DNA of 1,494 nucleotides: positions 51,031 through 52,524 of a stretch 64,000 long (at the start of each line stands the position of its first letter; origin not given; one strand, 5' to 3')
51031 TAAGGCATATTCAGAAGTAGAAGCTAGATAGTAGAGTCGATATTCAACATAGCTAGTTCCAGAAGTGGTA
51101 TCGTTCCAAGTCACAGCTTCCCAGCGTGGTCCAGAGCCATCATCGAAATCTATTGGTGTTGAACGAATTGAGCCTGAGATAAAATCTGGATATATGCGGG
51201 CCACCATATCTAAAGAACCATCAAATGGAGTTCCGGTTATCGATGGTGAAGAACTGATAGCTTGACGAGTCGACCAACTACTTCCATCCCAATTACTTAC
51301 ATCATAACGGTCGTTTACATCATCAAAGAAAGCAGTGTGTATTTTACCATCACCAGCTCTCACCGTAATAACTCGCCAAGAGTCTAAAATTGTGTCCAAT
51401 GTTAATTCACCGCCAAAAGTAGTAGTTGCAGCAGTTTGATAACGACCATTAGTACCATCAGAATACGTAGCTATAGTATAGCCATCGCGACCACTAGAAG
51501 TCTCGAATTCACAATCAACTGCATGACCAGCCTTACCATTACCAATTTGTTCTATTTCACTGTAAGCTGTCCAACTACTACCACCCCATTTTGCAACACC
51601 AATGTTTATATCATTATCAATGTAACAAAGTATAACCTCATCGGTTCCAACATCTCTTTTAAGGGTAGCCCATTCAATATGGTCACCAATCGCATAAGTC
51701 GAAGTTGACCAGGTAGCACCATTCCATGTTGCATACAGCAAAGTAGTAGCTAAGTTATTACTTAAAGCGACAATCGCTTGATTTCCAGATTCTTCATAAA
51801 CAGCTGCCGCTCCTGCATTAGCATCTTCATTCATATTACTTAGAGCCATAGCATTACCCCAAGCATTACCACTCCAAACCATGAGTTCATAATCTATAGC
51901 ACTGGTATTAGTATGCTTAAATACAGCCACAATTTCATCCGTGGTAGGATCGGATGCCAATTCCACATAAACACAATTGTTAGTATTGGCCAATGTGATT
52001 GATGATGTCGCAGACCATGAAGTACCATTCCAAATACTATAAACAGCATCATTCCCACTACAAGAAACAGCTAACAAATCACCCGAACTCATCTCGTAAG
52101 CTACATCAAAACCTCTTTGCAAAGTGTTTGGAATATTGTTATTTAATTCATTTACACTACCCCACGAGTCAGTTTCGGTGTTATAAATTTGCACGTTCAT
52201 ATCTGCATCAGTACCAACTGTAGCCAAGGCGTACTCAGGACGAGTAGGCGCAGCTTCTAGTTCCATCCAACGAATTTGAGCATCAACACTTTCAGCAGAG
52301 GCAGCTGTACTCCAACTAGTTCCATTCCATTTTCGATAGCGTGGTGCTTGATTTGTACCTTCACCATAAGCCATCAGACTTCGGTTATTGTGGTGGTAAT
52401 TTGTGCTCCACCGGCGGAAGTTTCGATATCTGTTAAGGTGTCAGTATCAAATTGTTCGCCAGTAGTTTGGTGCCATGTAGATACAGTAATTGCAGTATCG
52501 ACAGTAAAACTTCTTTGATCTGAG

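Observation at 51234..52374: A ~380-aa propeller-like WNGTSW module is shared by all three giant proteins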

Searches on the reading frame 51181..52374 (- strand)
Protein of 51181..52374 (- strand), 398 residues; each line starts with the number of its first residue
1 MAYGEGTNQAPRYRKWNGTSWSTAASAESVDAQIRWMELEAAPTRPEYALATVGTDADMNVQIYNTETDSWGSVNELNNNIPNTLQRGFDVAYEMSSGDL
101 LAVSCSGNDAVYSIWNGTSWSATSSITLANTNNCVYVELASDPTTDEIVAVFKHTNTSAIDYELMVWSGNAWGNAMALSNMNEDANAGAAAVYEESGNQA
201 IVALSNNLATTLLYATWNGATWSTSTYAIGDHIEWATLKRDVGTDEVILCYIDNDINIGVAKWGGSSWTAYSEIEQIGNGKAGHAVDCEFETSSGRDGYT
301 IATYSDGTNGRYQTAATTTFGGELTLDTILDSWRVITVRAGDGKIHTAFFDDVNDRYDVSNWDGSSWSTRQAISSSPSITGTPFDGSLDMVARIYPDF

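Call 11: find_homologous_proteins(query=window:51181-52374:-, max_evalue=0.001)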
Query seq(398 aa) (398 aa): 44 proteins with E <= 0.001 among 6428 candidates.
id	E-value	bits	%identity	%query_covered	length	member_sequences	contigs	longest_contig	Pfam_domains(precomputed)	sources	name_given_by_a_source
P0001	9.7e-164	564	99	65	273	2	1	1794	-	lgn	-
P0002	1.7e-97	345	53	79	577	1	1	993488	-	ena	-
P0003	2.4e-63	233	52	55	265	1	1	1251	-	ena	-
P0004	5.1e-61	225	40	76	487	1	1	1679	PF02388.23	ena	-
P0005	1.8e-47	181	52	44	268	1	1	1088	-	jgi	jgi:hypothetical protein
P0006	4.6e-36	143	30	74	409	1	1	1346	-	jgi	jgi:hypothetical protein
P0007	1.6e-35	141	29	96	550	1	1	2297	-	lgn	-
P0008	8.6e-35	139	29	95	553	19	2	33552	-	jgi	jgi:hypothetical protein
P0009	1.7e-33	135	27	98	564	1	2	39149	-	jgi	jgi:Tfp pilus assembly protein PilV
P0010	5.2e-28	117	38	47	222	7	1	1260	-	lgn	-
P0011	1.7e-26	112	29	82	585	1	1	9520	-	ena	-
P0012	3.9e-25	107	26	72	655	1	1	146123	-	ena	-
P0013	5.1e-25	107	30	95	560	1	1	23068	-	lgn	-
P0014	8.3e-25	106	28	84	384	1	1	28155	-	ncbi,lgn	-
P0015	4.9e-24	104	28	65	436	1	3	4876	-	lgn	-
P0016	2.9e-23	101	29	98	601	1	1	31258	-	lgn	-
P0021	1.5e-20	92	27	98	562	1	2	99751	-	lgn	-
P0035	6.1e-9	54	28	69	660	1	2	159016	-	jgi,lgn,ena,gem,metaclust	metaclust:\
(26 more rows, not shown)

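Call 12: search_solved_structures(query=window:51181-52374:-, max_evalue=10)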
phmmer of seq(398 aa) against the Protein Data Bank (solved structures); distinct sequences matched with E-value up to 10: 0.

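Call 26: predict_structure(alignment_id=A1)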
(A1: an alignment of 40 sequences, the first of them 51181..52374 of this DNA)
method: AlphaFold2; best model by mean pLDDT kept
length: 398 residues; sequences in the alignment: 40
mean_pLDDT: 91.9   pTM: 0.92
mean pLDDT of the five models: 91.9, 91.9, 91.8, 91.7, 91.5
residues with pLDDT >= 90: 319; 70-90: 58; 50-70: 17; < 50: 4
segments of 3 or more residues with pLDDT < 50: 395-398
pLDDT, mean of each block of 10 residues (from residue 1): 94 94 97 95 96 96 97 97 92 98 97 98 96 95 97 82 96 92 81 94 88 96 95 95 96 95 95 93 93 93 93 92 84 89 91 90 93 83 74 60
secondary structure, 60 per line:
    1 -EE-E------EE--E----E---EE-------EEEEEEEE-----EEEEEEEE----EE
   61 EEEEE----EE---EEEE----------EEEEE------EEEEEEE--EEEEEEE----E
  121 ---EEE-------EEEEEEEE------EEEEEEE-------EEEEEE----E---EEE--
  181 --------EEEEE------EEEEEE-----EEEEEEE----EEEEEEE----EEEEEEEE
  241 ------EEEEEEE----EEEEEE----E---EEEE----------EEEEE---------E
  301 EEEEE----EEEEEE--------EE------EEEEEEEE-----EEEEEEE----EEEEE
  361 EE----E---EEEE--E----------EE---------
elements in order: E34-41 E47-54 E59-65 E75-78 E89-93 E100-106 E109-115 E124-126 E134-141 E148-154 E162-167 E176-178 E189-193 E200-205 E211-217 E222-228 E233-240 E247-253 E258-263 E272-275 E286-290 E300-305 E310-315 E332-339 E345-351 E356-362 E371-374

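Call 28: search_protein_representatives(protein=window:51181-52374:-)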
Query: 398 residues. Proteins with E-value up to 0.001 (for the whole library): 1098; up to 1e-10: 701; up to 1e-30: 142. The best 150 are listed.
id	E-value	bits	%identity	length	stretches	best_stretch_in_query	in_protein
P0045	4.2e-212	721.1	47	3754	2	1-398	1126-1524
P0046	1.0e-204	696.7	47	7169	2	2-398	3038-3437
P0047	3.6e-193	658.7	45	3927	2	1-398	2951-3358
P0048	2.5e-190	649.4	45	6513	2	1-395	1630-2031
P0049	3.1e-179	612.9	44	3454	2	1-398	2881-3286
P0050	2.2e-173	593.6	56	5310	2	1-398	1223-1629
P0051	2.9e-167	573.5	44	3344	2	1-395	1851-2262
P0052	8.7e-165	565.3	35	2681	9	2-276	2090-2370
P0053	1.2e-164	564.9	42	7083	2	3-398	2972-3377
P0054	2.9e-161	553.7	38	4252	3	3-398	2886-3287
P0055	3.5e-157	540.2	41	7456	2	2-397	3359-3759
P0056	2.5e-146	504.5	58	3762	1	2-398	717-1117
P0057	1.0e-108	380.7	46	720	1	1-395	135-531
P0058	4.7e-108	378.5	48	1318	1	2-398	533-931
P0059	9.8e-101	354.4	45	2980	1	2-396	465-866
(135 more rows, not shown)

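Call 31: fold_search(model_id=the predicted structure, library=pdb)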
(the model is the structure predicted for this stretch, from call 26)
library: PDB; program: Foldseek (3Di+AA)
matches with E <= 10: 1607; with E <= 0.001: 825
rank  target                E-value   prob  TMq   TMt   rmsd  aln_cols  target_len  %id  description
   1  8q81                  4.5e-12  1.00  0.60  0.68   5.5       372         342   13  Photorhabdus laumondii lectin PLL3 in complex with alpha-methyl-fucoside (released 2025-03-05)
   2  6rg2_B                2.5e-11  1.00  0.61  0.69   5.5       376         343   13  Photorhabdus laumondii lectin PLL2 in complex with 3-O-methyl-D-glucose (released 2020-07-01)
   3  6rg2_A                2.5e-11  1.00  0.61  0.69   5.5       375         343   14  Photorhabdus laumondii lectin PLL2 in complex with 3-O-methyl-D-glucose (released 2020-07-01)
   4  6rgr                  2.9e-11  1.00  0.61  0.69   5.5       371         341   12  Photorhabdus asymbiotica lectin PHL in complex with L-rhamnose (released 2020-07-01)
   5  8q83_B                2.9e-11  1.00  0.59  0.67   6.8       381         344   14  Photorhabdus laumondii lectin PLL5 in complex with alpha-methyl-fucoside (released 2025-03-05)
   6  6t96                  3.1e-11  1.00  0.60  0.67   5.6       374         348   14  Photorhabdus laumondii subsp. laumondii lectin PLL3 (released 2019-12-25)
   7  5mxg_A                3.9e-11  1.00  0.62  0.70   5.4       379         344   12  Photorhabdus asymbiotica lectin (PHL) in complex with blood group H trisaccharide (released 2017-08-09)
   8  5mxe                  4.1e-11  1.00  0.60  0.68   6.8       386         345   13  Photorhabdus asymbiotica lectin (PHL) in free form (released 2017-08-09)
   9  8q83_D                4.1e-11  1.00  0.60  0.68   5.4       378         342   14  Photorhabdus laumondii lectin PLL5 in complex with alpha-methyl-fucoside (released 2025-03-05)
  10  8q83_C                5.5e-11  1.00  0.59  0.67   5.5       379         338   14  Photorhabdus laumondii lectin PLL5 in complex with alpha-methyl-fucoside (released 2025-03-05)
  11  6fhx_A                7.4e-11  1.00  0.62  0.71   5.3       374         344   12  Photorhabdus asymbiotica lectin (PHL) in complex with synthetic C-fucoside (released 2019-01-30)
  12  6flu_A                7.4e-11  1.00  0.62  0.70   5.3       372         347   12  Photorhabdus asymbiotica lectin (PHL) in complex with synthetic C-fucoside (released 2019-02-06)
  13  6rgg_B                9.5e-11  1.00  0.60  0.69   5.4       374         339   12  Photorhabdus laumondii lectin PLL2 in complex with O-methylated PGL-1-derived disaccharide (released 2020-07-01)
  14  6fhy_A                1.0e-10  1.00  0.62  0.70   5.4       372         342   12  Photorhabdus asymbiotica lectin (PHL) in complex with synthetic C-fucoside (released 2019-01-30)
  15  8q83_A                1.1e-10  1.00  0.59  0.66   5.4       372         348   14  Photorhabdus laumondii lectin PLL5 in complex with alpha-methyl-fucoside (released 2025-03-05)
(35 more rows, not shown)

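Call 36: search_solved_structures(query=A1, max_evalue=10, show_alignments=3)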
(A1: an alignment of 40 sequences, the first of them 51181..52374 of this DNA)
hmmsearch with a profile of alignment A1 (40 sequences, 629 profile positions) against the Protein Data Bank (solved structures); distinct sequences matched with E-value up to 10: 1.
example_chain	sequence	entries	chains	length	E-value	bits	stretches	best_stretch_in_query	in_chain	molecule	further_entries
7txi_A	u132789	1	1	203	0.14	13.8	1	11-96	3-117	Probable flagellin 1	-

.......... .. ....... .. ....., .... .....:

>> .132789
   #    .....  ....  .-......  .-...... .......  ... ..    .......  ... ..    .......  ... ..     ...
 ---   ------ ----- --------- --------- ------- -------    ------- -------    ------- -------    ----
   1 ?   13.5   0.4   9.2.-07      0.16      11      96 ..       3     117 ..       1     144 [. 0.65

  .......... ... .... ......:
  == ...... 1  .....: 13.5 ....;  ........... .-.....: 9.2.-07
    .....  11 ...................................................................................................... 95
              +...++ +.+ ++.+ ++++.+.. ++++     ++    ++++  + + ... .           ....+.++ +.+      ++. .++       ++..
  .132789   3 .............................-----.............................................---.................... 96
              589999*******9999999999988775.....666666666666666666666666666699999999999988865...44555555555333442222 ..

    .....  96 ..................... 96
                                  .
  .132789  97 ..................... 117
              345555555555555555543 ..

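Call 37: search_protein_families(library=ncbifam, proteins=[window:51181-52374:-, P0009, P0016, P0035, P0008], max_evalue=1)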
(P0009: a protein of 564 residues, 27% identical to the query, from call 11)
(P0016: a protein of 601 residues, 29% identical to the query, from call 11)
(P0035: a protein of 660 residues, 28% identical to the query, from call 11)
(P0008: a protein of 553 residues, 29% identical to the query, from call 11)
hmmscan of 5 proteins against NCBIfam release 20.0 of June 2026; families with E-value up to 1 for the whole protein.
window:51181-52374:- (398 aa): 0 families

P0009 (564 aa): 7 families
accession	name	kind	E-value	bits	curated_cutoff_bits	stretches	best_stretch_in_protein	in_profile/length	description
NF047828.1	T3SSXpsI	equivalog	0.0018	18.3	150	1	13-82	2-70/132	type II secretion system protein XpsI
NF041013.1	T4P_ComGE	equivalog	0.0024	18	49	1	13-64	4-55/83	competence type IV pilus minor pilin ComGE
TIGR02523.1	type_IV_pilV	equivalog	0.01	16.3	52.2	1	13-132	2-117/139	type IV pilus modification protein PilV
NF007660.0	PRK10332.1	equivalog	0.016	15.7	86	1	10-36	6-32/107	prepilin-type N-terminal cleavage/methylation domain-containing protein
TIGR01331.1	bisphos_cysQ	equivalog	0.033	13.8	228.8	1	280-344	161-225/250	3'(2'),5'-bisphosphate nucleotidase CysQ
TIGR02532.1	IV_pilin_GFxxxE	domain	0.053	13.4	16.3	1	13-34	2-23/24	prepilin-type N-terminal cleavage/methylation domain-containing protein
NF045475.1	Opp3C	equivalog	0.53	9.3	450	0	347-383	95-131/328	oligopeptide ABC transporter permease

P0016 (601 aa): 4 families
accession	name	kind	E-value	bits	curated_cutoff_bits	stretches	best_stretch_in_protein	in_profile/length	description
TIGR01707.1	gspI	equivalog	0.00033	21.1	44.35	1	23-111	1-86/101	type II secretion system minor pseudopilin GspI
TIGR02532.1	IV_pilin_GFxxxE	domain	0.0061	16.4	16.3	1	21-43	1-23/24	prepilin-type N-terminal cleavage/methylation domain-containing protein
TIGR02523.1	type_IV_pilV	equivalog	0.025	15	52.2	1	21-101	1-81/139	type IV pilus modification protein PilV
NF041013.1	T4P_ComGE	equivalog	0.057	13.5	49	1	20-54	2-36/83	competence type IV pilus minor pilin ComGE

P0035 (660 aa): 0 families

P0008 (553 aa): 1 family
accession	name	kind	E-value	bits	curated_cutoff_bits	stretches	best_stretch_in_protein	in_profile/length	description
NF046073.1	UpsA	equivalog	0.00014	22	130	1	15-138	1-128/136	pilin subunit UpsA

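Call 42: find_related_loci(query=A2, collection=genome_contigs, flank=10000)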
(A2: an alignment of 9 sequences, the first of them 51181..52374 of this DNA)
Query A2 (398 aa) in genome_contigs; peptide patterns used: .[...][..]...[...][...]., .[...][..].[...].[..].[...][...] (x = any residue, [..] = any of these).
313 stretches matched a pattern; 230 encode a relative of the query (tblastn E <= 1e-3); the best 80 are kept; 74 distinct loci.
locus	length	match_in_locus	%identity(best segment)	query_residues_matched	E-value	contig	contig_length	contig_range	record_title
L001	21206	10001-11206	71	1-398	0e+0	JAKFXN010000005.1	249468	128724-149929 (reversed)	MAG: Candidatus Parcubacteria bacterium isolate ND3_Bin_27 ND3_0000002, whole genome shotgun sequence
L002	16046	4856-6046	64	1-398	4e-180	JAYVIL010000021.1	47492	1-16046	MAG: Candidatus Kaiserbacteria bacterium isolate GL51_DN_metabinner_26 GL51_DN_metabinner_26_20, whole genome shotgun se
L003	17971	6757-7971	63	1-398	5e-174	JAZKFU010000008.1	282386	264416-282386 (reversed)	MAG: Patescibacteria group bacterium isolate DC_RB_04_SPN110320-bin016 DCRB04SPN_B016_0_000000000008, whole genome shotg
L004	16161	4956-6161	54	2-398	1e-143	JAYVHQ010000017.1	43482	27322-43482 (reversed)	MAG: Candidatus Kaiserbacteria bacterium isolate GL49_Down_metabinner_27 GL49_Down_metabinner_27_16, whole genome shotgu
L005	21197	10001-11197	55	3-398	6e-143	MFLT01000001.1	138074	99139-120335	MAG: Candidatus Kaiserbacteria bacterium RIFCSPLOWO2_01_FULL_45_25 rifcsplowo2_01_scaffold_1233, whole genome shotgun se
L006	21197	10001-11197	54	3-398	8e-140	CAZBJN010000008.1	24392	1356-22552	MAG TPA_asm: uncultured Candidatus Saccharibacteria bacterium isolate SRP062349_co2_256 genome assembly, contig: NODE_11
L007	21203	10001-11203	53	3-398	8e-140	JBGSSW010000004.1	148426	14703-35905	MAG: Candidatus Paceibacteria bacterium isolate JTS-AC391 k141_3446872, whole genome shotgun sequence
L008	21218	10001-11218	52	1-398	5e-138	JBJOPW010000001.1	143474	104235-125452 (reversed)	MAG: Candidatus Parcubacteria bacterium isolate whiteclaycreek2_2019_sw_WHONDRS-S19S_0038_A_bin.8 scaffold_0000001, whol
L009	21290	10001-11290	51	2-398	4e-137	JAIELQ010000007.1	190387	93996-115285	MAG: Patescibacteria group bacterium isolate co.spades.CONCOCT.1kb_083 c_000000000011, whole genome shotgun sequence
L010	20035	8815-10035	51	1-398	6e-128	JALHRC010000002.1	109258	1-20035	MAG: Candidatus Paceibacterota bacterium isolate maxbin.077 c_000000001155, whole genome shotgun sequence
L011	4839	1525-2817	51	1-398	1e-126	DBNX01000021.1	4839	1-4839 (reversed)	MAG TPA_asm: Patescibacteria group bacterium UBA661 UBA661_contig_20278, whole genome shotgun sequence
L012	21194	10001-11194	48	2-395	1e-124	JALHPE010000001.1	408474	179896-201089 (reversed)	MAG: Candidatus Paceibacterota bacterium isolate bin.22 c_000000000104, whole genome shotgun sequence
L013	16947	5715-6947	47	1-395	5e-122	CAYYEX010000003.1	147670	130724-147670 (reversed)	MAG TPA_asm: uncultured Candidatus Saccharibacteria bacterium isolate ERP113451_co1_280 genome assembly, contig: NODE_36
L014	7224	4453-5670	48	1-398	2e-121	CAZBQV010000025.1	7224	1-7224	MAG TPA_asm: uncultured Candidatus Saccharibacteria bacterium isolate SRP329715_co1_21 genome assembly, contig: NODE_159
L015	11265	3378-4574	49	1-398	2e-121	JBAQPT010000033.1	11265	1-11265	MAG: Minisyncoccia bacterium isolate MFD03286_ilm_asm_bin13 k127_139778, whole genome shotgun sequence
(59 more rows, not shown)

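Call 57: find_encoding_contigs(protein=P0021, flank=8000, max_places=2)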
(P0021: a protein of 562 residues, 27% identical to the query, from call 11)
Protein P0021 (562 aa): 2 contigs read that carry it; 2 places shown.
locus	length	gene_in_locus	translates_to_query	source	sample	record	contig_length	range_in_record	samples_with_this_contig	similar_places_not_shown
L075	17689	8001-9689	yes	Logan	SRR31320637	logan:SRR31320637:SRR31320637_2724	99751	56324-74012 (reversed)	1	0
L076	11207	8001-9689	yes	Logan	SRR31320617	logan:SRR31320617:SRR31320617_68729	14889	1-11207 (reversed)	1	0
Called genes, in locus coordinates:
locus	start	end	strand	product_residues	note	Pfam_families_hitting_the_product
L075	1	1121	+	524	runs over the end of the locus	PF13506:Glyco_transf_21, PF13641:Glyco_tranf_2_3, PF13632:Glyco_trans_2_3, PF03552:Cellulose_synt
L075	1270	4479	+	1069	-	PF03924:CHASE, PF00989:PAS, PF08448:PAS_4, PF13426:PAS_9, PF00512:HisKA, PF02518:HATPase_c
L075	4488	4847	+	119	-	PF00072:Response_reg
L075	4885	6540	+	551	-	PF05157:MshEN (weak), PF00437:T2SSE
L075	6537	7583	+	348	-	PF00482:T2SSF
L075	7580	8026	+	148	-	PF07963:N_methyl (weak)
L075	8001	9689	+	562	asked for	-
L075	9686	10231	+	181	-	-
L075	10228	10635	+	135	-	-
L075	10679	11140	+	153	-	PF07963:N_methyl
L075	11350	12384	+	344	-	PF13439:Glyco_transf_4, PF00534:Glycos_transf_1, PF13692:Glyco_trans_1_4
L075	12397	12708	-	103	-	-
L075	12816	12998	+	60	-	-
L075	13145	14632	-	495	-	PF00206:Lyase_1, PF10397:ADSL_C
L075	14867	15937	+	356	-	PF13091:PLDc_2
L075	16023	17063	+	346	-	PF13091:PLDc_2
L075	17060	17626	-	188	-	PF01988:VIT1 (weak)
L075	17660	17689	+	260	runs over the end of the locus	-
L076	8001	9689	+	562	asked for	-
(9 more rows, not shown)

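Call 58: find_encoding_contigs(protein=P0008, flank=8000, max_places=2)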
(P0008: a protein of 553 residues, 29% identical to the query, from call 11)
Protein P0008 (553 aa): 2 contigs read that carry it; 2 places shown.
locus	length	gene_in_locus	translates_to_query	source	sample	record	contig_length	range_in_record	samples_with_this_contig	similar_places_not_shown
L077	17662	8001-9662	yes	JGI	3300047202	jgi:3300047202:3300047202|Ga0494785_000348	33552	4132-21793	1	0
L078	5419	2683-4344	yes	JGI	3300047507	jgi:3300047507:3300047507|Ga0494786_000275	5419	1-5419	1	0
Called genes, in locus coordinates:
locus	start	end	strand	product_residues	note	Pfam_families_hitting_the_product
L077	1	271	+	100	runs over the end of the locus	PF11419:DUF3194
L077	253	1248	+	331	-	PF01368:DHH, PF02272:DHHA1 (faint)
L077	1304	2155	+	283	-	PF02463:SMC_N (weak), PF20703:nSTAND1 (weak), PF00005:ABC_tran, PF05621:TniB (faint), PF13304:AAA_21 (weak)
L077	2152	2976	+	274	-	PF00005:ABC_tran, PF02463:SMC_N, PF13304:AAA_21 (faint)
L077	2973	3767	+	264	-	PF02361:CbiQ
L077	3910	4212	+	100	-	-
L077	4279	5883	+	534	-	PF23990:PilB3_N (weak), PF00437:T2SSE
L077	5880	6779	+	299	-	PF00482:T2SSF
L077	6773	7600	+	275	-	PF00482:T2SSF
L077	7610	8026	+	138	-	-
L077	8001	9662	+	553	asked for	-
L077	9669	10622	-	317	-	PF18551:TackOD1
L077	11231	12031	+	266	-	-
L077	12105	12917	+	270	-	PF01261:AP_endonuc_2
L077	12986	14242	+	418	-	PF03453:MoeA_N, PF00994:MoCF_biosynth, PF03454:MoeA_C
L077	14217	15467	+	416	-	PF03453:MoeA_N, PF00994:MoCF_biosynth, PF03454:MoeA_C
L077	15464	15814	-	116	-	-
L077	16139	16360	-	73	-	-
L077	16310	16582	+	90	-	-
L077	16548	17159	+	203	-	-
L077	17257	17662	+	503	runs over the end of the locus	-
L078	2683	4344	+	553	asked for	-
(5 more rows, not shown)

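Call 65: search_protein_families(library=pfam, alignment_id=A1, max_evalue=1)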
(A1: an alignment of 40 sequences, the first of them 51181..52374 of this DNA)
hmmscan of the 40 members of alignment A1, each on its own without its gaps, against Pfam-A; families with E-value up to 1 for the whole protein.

A. member 1, window:51181-52374:- (398 aa): 1 family
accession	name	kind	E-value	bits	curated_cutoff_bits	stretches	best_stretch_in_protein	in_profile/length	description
PF01957.25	NfeD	-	0.31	11.7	29.1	0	249-280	12-40/57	NfeD-like C-terminal, partner-binding domain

B. families by the number of members that match (of 40 scanned): 39 families (the first 25 are shown)
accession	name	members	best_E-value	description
PF10708.14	DUF2510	12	9.4e-06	Protein of unknown function (DUF2510)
PF07963.17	N_methyl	8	0.00012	Prokaryotic N-terminal methylation motif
PF19565.4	DUF6087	6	0.021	Family of unknown function (DUF6087)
PF14341.11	PilX_N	3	0.0029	PilX N-terminal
PF25036.2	VPS13_VAB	2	0.18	Vacuolar-sorting associated protein 13, adaptor binding domain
PF02388.22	FemAB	1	7.1e-15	FemAB family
PF13480.13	Acetyltransf_6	1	6.8e-05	Acetyltransferase (GNAT) domain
PF14805.11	THDPS_N_2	1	7.1e-05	Tetrahydrodipicolinate N-succinyltransferase N-terminal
PF22415.1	PSV_ORF131-like_dom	1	0.0002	PSV_Hypothetical protein ORF131-like domain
PF25788.1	Ig_Rha78A_N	1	0.0005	Rha78A-like, N-terminal immunoglobulin domain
PF14685.13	PDZ_Tricorn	1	0.0009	Tricorn protease PDZ domain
PF17936.7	Big_6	1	0.0012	Bacterial Ig domain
PF24058.1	DUF7359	1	0.0065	Domain of unknown function (DUF7359)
PF17957.7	Big_7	1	0.01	Bacterial Ig domain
PF23769.1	Beta-prop_WDR75_2nd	1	0.012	WD repeat-containing protein 75 second beta-propeller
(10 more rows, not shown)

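Call 70: find_encoding_contigs(protein=P0001, flank=3000, max_places=4)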
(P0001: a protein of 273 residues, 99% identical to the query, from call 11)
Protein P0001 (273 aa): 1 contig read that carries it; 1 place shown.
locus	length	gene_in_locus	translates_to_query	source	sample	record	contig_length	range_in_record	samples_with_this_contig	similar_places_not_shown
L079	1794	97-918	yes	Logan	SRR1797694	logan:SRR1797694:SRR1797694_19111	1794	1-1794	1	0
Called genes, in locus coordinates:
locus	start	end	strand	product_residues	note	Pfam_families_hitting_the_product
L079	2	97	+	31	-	?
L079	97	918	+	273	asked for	-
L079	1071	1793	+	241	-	?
